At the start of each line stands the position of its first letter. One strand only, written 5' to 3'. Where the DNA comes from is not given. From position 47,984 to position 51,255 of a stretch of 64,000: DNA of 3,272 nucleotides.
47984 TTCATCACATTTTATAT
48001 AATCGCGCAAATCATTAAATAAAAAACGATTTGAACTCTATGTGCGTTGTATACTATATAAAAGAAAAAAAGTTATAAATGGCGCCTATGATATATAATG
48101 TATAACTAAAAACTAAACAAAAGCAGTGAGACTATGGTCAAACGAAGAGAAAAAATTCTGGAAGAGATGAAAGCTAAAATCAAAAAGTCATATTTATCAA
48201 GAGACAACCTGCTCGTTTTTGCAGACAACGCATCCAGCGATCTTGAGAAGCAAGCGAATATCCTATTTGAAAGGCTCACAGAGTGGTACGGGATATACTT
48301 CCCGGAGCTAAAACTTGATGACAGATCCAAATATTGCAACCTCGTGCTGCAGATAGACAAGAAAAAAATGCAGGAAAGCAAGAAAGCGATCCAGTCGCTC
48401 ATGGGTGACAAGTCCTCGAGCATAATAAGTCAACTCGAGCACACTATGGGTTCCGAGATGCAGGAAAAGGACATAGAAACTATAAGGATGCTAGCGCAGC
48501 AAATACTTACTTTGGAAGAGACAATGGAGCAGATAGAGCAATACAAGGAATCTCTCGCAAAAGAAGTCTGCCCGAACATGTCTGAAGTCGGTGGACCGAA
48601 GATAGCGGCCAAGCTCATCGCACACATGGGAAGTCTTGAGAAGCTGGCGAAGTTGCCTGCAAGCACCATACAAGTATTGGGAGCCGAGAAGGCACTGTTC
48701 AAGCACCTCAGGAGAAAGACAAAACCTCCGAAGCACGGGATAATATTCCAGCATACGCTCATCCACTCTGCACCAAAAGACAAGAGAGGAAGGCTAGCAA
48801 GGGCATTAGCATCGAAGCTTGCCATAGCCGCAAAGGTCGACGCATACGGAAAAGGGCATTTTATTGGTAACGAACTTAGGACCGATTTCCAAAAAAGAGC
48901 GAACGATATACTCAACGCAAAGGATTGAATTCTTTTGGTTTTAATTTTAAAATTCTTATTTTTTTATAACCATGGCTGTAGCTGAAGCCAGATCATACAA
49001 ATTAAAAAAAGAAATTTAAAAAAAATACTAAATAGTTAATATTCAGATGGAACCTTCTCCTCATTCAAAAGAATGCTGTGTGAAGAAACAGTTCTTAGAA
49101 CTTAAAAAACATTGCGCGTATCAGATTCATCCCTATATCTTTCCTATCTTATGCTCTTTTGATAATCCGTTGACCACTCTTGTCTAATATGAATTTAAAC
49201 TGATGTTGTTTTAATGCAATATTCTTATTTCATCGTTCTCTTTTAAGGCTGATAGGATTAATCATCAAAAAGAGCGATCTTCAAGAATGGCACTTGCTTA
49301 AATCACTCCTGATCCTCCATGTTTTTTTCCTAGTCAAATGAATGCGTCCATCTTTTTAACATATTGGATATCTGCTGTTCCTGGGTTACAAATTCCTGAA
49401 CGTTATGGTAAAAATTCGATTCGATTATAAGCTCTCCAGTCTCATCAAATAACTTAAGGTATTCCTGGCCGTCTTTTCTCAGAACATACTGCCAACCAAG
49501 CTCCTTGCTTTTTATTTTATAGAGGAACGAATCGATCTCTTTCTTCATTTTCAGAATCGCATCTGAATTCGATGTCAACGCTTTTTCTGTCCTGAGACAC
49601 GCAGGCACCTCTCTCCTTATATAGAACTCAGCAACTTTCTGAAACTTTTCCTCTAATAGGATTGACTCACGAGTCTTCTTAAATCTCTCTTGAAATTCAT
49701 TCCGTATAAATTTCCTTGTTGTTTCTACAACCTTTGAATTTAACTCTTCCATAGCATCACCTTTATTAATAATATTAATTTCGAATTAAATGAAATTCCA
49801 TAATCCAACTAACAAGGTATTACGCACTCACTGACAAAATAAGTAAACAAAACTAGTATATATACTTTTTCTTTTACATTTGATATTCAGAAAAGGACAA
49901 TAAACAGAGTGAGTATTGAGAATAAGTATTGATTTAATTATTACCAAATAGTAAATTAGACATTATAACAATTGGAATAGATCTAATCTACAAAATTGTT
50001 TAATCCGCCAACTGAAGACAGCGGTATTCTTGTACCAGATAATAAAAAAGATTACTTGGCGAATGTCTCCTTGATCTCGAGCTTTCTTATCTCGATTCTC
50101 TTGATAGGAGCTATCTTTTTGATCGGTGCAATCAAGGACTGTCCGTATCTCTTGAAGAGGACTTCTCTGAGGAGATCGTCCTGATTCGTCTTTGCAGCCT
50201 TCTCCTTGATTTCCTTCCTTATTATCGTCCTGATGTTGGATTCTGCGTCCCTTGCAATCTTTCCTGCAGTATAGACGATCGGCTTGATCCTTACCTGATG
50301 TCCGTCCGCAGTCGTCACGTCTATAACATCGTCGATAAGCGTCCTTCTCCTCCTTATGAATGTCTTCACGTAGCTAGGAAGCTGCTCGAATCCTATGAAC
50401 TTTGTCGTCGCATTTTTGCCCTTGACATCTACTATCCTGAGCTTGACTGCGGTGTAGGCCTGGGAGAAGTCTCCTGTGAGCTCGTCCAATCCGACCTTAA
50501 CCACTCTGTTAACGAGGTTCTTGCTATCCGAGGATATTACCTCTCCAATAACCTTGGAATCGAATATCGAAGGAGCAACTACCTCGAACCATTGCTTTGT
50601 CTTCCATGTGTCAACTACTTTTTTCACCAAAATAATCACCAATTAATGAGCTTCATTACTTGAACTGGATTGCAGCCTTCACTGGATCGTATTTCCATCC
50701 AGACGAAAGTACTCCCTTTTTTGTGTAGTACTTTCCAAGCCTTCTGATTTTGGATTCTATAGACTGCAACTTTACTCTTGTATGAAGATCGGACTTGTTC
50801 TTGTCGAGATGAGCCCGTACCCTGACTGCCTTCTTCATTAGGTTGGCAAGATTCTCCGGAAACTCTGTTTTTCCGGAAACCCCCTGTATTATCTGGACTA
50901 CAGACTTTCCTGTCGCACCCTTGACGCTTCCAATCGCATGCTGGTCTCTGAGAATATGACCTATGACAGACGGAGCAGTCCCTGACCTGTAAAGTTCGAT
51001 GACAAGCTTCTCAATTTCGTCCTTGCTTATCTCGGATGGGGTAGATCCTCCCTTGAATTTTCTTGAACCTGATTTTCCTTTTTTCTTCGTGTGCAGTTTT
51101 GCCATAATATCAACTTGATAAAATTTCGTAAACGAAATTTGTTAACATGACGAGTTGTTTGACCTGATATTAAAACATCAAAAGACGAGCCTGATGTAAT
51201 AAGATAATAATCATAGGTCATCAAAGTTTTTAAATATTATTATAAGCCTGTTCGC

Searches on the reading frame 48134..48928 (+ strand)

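Call 32: search_protein_families(library=pfam, proteins=[window:48134-48928:+], max_evalue=0.01)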
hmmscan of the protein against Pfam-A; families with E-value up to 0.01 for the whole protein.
window:48134-48928:+ (264 aa): 1 family
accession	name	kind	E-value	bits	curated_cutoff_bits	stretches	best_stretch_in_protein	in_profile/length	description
PF01798.23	Nop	-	3.8e-63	213.4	25.4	1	34-256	2-226/228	snoRNA binding domain, fibrillarin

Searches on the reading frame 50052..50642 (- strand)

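Call 32: search_protein_families(library=pfam, proteins=[window:50052-50642:-], max_evalue=0.01)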
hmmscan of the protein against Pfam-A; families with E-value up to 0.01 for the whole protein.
window:50052-50642:- (196 aa): 1 family
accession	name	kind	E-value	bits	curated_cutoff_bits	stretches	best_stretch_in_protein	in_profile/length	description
PF01015.23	Ribosomal_S3Ae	-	2.6e-52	177.6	29.3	1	7-190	4-187/191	Ribosomal S3Ae family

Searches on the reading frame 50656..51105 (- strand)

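Call 32: search_protein_families(library=pfam, proteins=[window:50656-51105:-], max_evalue=0.01)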
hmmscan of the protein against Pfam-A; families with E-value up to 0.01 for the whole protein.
window:50656-51105:- (149 aa): 2 families
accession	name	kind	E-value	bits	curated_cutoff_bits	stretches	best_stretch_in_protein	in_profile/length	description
PF08069.17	Ribosomal_S13_N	-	1.6e-16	60.6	25.4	1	1-58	1-60/60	Ribosomal S13/S15 N-terminal domain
PF00312.27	Ribosomal_S15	-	1e-13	51.6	31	1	81-146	17-80/81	Ribosomal protein S15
